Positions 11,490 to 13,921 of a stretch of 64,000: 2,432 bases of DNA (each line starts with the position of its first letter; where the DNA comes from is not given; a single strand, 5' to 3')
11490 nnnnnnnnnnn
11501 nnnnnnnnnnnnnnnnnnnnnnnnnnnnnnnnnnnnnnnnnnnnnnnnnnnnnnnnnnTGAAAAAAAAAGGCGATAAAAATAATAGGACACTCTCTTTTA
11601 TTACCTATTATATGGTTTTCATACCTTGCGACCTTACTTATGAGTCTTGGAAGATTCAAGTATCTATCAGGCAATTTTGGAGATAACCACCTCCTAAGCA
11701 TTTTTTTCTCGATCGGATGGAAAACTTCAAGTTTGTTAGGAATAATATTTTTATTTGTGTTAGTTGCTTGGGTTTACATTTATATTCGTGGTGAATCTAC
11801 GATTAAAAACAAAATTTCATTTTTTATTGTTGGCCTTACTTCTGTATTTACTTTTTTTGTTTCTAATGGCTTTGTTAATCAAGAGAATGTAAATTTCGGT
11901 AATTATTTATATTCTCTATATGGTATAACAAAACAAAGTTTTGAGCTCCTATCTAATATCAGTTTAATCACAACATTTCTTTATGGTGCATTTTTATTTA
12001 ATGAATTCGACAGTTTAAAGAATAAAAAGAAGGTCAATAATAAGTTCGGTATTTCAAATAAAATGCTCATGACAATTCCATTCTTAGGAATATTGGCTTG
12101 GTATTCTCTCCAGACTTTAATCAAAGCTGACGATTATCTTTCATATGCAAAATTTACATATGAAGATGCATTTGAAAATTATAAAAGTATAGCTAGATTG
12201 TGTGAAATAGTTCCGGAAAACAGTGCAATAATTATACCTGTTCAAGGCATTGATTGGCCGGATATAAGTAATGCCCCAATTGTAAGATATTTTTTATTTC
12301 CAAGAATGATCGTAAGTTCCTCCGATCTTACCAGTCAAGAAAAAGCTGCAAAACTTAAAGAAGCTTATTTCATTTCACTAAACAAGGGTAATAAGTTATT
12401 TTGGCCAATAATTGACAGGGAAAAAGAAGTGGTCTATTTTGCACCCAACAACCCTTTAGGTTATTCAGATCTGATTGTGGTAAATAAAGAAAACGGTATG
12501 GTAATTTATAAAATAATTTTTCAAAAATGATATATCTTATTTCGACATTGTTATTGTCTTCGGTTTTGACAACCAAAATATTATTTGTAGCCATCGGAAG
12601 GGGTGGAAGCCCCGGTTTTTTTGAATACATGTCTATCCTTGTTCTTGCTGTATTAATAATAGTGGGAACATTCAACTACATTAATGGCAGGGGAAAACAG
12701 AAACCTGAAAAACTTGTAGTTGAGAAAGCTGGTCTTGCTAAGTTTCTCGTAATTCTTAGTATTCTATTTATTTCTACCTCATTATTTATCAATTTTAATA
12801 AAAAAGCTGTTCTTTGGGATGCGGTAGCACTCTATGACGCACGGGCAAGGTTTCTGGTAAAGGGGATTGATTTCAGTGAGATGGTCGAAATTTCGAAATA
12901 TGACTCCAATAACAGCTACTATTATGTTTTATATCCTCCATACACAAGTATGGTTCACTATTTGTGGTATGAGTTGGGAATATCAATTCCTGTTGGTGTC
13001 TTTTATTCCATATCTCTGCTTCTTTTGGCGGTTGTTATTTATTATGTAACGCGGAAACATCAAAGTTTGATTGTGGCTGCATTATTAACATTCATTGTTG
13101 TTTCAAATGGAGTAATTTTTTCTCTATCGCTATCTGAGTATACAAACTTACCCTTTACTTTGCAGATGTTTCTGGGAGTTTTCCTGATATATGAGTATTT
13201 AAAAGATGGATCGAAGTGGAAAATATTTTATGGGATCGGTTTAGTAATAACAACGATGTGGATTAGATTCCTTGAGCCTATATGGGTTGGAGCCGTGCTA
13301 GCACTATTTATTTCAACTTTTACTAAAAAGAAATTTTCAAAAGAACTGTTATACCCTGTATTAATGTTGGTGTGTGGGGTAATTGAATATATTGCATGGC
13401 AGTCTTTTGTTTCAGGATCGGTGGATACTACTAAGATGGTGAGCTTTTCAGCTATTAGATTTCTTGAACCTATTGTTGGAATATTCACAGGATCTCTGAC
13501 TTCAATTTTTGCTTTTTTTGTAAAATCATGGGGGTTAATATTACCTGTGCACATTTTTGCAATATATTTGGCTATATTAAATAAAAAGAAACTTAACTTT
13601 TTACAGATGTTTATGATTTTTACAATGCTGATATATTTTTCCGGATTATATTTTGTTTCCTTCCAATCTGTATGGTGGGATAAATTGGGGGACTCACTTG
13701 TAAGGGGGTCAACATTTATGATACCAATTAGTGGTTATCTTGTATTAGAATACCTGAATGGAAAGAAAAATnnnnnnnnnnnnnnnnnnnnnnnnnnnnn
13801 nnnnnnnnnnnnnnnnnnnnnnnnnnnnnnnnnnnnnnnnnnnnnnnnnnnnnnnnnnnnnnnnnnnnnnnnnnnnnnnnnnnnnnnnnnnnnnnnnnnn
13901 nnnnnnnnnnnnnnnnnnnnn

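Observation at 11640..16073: Tandem duplication of a two-gene membrane module (A-B, A'-B')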

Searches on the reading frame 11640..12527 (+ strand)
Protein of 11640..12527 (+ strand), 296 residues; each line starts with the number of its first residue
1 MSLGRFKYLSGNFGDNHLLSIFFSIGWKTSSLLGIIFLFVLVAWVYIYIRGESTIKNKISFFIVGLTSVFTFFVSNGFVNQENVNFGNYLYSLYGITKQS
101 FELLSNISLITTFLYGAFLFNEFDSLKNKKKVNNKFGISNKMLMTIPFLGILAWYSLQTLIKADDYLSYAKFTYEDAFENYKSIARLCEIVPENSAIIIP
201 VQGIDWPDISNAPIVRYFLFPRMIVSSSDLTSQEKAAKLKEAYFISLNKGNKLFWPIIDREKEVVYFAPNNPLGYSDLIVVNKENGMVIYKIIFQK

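Call 5: search_protein_families(library=pfam, proteins=[window:11640-12527:+], max_evalue=1)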
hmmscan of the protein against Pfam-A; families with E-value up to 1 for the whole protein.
window:11640-12527:+ (296 aa): 1 family
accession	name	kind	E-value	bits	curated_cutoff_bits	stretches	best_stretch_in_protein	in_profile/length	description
PF10320.15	7TM_GPCR_Srsx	-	0.14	12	24.1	1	56-160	104-206/257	Serpentine type 7TM GPCR chemoreceptor Srsx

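Call 15: find_homologous_proteins(query=window:11640-12527:+)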
Query window:11640-12527:+ (296 aa): 6 proteins with E <= 0.001 among 1167 candidates.
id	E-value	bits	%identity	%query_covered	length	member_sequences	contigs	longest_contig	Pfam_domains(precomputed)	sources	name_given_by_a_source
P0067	1.9e-189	646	100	100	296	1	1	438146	-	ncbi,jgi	jgi:hypothetical protein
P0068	4.0e-161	553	85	100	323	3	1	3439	-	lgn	-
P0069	1.7e-159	548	85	100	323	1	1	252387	-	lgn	-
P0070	2.2e-151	521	80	100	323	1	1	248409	-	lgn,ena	-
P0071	1.2e-61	227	46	91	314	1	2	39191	-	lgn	-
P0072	6.0e-56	208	45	84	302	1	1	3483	-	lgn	-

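Call 58: search_protein_families(library=ncbifam, proteins=[window:11640-12527:+], max_evalue=0.1)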
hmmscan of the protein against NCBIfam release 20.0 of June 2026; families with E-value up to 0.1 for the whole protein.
window:11640-12527:+ (296 aa): 0 families

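Call 70: find_encoding_contigs(protein=P0069, flank=3000, max_places=1)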
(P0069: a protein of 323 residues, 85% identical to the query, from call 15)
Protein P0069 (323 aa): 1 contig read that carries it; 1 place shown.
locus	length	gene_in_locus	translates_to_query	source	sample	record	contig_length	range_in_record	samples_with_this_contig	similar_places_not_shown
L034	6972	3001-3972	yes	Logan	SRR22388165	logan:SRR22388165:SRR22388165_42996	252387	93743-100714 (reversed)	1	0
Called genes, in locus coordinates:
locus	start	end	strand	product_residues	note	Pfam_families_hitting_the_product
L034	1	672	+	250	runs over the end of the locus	PF01209:Ubie_methyltran, PF05175:MTS (faint), PF13489:Methyltransf_23, PF07021:MetW (weak), PF13847:Methyltransf_31, PF08241:Methyltransf_11, PF08242:Methyltransf_12, PF13649:Methyltransf_25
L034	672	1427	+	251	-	PF01209:Ubie_methyltran, PF13489:Methyltransf_23, PF05175:MTS (weak), PF02390:Methyltransf_4 (weak), PF13847:Methyltransf_31, PF08241:Methyltransf_11, PF08242:Methyltransf_12, PF13649:Methyltransf_25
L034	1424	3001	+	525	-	-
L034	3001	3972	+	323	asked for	-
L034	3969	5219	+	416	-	-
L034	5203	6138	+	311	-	-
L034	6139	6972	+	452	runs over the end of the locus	-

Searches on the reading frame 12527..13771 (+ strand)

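Call 5: search_protein_families(library=pfam, proteins=[window:12527-13771:+], max_evalue=1)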
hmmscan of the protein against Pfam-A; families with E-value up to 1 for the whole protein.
window:12527-13771:+ (415 aa): 0 families

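Call 58: search_protein_families(library=ncbifam, proteins=[window:12527-13771:+], max_evalue=0.1)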
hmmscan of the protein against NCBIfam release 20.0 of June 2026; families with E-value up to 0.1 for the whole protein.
window:12527-13771:+ (415 aa): 1 family
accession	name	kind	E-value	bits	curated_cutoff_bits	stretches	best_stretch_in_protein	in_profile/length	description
NF047440.1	LA3751_2_3_fam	subfamily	0.0025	16.7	200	1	128-371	73-324/460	LA_3751/LA_3752 family putative glycosyltransferase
